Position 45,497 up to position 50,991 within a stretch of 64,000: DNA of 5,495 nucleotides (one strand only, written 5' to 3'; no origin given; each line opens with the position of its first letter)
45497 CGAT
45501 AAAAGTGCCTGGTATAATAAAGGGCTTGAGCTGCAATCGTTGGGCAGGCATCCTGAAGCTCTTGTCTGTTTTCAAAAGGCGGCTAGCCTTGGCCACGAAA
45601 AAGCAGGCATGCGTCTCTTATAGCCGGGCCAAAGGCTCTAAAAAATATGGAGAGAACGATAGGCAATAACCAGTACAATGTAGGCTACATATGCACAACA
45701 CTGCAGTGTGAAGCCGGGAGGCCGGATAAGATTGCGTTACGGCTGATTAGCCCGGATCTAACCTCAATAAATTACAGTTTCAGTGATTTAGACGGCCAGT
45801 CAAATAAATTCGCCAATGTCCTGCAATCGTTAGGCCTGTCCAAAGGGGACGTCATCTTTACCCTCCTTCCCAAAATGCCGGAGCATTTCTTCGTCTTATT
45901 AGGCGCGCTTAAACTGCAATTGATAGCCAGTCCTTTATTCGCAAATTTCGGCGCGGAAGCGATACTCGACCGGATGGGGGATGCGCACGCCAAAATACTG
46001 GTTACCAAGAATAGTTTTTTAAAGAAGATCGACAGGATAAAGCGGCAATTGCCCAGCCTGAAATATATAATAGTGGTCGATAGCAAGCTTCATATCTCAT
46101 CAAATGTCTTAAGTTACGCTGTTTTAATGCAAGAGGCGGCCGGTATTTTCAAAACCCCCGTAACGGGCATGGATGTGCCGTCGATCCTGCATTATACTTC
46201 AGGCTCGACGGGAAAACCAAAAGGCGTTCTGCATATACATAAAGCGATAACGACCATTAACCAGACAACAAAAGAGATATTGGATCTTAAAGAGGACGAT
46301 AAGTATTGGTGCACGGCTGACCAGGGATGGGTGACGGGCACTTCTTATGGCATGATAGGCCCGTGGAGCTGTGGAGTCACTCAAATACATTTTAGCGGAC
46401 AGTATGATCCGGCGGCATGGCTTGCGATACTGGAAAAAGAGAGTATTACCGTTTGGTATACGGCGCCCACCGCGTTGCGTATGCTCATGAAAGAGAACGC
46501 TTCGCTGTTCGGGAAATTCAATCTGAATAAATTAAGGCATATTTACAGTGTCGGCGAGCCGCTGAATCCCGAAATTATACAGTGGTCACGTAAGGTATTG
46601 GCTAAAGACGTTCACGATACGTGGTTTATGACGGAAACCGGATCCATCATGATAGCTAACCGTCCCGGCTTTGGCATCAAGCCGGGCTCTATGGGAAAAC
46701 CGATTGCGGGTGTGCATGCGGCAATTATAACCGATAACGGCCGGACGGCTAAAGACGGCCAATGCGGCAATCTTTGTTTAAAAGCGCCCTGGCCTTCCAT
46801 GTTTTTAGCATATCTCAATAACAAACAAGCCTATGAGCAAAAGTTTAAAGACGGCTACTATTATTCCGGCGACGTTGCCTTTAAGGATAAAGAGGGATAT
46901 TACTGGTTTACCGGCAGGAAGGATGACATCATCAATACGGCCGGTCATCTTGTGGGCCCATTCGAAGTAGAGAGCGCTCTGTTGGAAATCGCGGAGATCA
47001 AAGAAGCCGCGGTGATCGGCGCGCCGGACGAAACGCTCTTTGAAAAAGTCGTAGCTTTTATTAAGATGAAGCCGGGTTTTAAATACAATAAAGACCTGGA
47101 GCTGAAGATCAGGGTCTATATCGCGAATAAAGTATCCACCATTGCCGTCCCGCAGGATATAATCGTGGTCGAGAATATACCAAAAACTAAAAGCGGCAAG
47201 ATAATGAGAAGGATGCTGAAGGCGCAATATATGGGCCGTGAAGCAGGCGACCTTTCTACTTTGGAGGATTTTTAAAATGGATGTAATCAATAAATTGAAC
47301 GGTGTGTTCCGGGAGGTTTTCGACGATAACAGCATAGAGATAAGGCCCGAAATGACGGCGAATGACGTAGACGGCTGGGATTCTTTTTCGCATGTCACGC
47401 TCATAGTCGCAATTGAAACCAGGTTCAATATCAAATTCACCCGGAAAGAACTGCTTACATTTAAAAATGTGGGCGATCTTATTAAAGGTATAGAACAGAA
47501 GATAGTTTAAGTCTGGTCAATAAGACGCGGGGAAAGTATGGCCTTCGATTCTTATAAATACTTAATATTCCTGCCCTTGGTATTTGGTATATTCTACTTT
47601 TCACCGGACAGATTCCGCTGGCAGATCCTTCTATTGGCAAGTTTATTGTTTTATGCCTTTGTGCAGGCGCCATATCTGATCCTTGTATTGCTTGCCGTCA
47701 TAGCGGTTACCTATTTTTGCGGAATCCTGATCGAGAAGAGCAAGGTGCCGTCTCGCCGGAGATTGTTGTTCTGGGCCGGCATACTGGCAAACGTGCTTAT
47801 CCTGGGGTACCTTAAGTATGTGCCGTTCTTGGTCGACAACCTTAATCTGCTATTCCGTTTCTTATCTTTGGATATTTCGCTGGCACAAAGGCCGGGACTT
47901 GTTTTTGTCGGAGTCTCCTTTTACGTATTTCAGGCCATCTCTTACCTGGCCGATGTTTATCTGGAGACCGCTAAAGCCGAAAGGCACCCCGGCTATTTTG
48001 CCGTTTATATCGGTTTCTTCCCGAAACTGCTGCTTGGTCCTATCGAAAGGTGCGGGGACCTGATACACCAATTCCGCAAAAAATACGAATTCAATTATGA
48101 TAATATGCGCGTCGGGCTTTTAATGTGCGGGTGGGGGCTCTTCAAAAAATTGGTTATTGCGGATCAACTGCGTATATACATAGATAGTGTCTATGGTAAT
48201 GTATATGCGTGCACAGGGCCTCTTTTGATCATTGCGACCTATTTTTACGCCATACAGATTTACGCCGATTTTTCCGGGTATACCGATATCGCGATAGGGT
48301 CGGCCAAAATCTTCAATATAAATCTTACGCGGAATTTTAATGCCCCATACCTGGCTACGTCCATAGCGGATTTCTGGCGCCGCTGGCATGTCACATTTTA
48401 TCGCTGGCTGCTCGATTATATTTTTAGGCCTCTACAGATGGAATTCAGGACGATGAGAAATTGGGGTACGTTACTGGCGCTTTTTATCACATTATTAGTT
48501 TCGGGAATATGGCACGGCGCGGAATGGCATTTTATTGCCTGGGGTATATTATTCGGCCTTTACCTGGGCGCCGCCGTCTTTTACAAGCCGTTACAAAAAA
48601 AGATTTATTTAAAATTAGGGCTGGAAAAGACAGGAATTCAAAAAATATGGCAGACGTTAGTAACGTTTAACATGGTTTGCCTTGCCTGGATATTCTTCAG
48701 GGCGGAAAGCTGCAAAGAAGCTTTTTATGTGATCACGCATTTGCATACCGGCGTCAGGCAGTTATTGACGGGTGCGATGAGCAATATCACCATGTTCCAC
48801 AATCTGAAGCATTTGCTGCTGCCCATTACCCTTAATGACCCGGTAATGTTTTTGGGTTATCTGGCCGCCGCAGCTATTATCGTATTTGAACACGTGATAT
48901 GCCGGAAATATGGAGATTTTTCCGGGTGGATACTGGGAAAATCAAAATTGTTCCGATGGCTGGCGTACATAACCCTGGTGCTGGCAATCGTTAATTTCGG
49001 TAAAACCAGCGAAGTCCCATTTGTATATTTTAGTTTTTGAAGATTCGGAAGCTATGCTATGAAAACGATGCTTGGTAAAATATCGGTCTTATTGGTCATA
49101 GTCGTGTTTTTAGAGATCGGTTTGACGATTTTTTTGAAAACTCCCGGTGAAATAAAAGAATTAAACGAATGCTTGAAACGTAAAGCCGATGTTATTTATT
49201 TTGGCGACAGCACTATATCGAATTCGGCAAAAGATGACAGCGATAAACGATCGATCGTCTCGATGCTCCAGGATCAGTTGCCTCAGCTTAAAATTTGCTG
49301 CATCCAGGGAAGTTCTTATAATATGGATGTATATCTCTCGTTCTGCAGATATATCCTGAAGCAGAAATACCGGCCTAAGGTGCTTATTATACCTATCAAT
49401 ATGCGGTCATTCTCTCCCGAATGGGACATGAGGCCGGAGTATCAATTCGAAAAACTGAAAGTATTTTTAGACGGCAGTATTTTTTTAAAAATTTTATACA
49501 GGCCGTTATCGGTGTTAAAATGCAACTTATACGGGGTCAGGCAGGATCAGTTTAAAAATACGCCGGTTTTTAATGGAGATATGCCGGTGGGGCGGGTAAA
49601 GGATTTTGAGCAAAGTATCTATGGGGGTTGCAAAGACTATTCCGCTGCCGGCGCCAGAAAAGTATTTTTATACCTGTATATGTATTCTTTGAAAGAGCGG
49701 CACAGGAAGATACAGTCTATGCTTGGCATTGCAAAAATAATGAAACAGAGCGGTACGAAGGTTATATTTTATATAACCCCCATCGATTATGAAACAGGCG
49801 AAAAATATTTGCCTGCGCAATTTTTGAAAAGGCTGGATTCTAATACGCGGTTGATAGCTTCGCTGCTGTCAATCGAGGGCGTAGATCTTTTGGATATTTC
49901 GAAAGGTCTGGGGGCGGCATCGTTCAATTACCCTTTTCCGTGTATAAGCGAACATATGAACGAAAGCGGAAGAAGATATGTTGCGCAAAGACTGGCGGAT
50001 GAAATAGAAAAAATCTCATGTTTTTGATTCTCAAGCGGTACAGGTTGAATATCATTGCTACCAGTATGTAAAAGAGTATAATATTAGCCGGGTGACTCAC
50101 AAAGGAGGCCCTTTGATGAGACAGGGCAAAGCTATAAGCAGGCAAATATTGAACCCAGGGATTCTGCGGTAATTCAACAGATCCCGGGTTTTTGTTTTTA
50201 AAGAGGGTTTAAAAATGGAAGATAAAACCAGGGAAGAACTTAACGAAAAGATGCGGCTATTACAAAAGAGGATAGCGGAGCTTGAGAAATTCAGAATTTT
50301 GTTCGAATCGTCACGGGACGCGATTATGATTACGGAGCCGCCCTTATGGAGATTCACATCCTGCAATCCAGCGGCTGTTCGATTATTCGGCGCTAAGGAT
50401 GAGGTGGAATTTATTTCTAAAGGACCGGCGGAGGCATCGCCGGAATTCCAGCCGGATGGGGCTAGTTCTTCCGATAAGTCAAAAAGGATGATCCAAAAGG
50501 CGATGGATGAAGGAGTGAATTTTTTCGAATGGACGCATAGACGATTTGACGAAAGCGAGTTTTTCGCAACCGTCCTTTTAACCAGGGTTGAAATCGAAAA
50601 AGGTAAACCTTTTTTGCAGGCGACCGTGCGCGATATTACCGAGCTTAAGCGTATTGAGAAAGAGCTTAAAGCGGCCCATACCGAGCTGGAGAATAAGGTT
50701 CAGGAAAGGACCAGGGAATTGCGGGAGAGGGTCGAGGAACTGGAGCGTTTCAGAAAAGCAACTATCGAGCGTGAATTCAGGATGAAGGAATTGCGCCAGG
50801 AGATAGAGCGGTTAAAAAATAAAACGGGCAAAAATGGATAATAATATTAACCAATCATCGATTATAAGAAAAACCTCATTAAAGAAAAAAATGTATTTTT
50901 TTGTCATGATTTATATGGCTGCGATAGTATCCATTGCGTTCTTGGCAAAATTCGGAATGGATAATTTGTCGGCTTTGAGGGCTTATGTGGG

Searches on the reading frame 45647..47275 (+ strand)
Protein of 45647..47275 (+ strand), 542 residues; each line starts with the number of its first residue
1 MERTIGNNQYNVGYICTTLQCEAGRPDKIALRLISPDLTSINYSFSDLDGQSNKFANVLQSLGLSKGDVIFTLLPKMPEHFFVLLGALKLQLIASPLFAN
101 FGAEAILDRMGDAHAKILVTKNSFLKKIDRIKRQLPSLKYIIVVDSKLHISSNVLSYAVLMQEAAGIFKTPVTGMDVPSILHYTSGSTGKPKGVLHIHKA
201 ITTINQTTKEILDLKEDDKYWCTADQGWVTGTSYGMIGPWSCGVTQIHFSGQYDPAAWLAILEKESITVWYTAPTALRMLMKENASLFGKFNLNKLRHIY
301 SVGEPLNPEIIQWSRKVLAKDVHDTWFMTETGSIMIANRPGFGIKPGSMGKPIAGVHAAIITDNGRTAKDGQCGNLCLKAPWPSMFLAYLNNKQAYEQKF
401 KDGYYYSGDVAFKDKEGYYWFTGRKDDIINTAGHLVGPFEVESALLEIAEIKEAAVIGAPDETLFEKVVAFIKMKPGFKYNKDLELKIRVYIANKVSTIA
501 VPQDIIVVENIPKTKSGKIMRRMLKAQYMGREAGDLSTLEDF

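Call 42: search_protein_families(library=pfam, proteins=[window:45647-47275:+], max_evalue=0.00001)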
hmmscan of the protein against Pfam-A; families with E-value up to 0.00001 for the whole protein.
window:45647-47275:+ (542 aa): 2 families
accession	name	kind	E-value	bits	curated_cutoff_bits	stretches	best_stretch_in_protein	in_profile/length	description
PF00501.34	AMP-binding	-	4.9e-70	236.7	29.9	1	23-389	6-383/384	AMP-binding enzyme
PF13193.12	AMP-binding_C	-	8.9e-18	65.4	24.5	1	440-518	1-76/76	AMP-binding enzyme C-terminal domain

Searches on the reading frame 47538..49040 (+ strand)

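Call 43: search_protein_families(library=pfam, proteins=[window:47538-49040:+], max_evalue=0.00001)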
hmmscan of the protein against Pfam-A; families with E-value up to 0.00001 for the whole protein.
window:47538-49040:+ (500 aa): 1 family
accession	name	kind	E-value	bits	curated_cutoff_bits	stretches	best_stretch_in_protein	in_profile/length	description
PF03062.24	MBOAT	-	5.2e-24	85.6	27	1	153-359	83-307/337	MBOAT, membrane-bound O-acyltransferase family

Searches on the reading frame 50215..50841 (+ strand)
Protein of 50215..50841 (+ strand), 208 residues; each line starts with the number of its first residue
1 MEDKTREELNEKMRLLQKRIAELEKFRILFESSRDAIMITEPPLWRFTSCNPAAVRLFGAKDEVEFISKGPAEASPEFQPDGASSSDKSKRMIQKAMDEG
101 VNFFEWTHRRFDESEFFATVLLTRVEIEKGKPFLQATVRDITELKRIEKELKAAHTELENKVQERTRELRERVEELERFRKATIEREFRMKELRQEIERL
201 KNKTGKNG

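Call 43: search_protein_families(library=pfam, proteins=[window:50215-50841:+], max_evalue=0.00001)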
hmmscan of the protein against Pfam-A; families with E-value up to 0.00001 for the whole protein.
window:50215-50841:+ (208 aa): 2 families
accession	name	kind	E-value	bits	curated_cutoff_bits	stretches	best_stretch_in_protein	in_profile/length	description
PF13188.13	PAS_8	-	4.2e-08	33.2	21.8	1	24-81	1-53/65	PAS domain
PF13426.13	PAS_9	-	8.2e-07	29.7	27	1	35-143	2-103/103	PAS domain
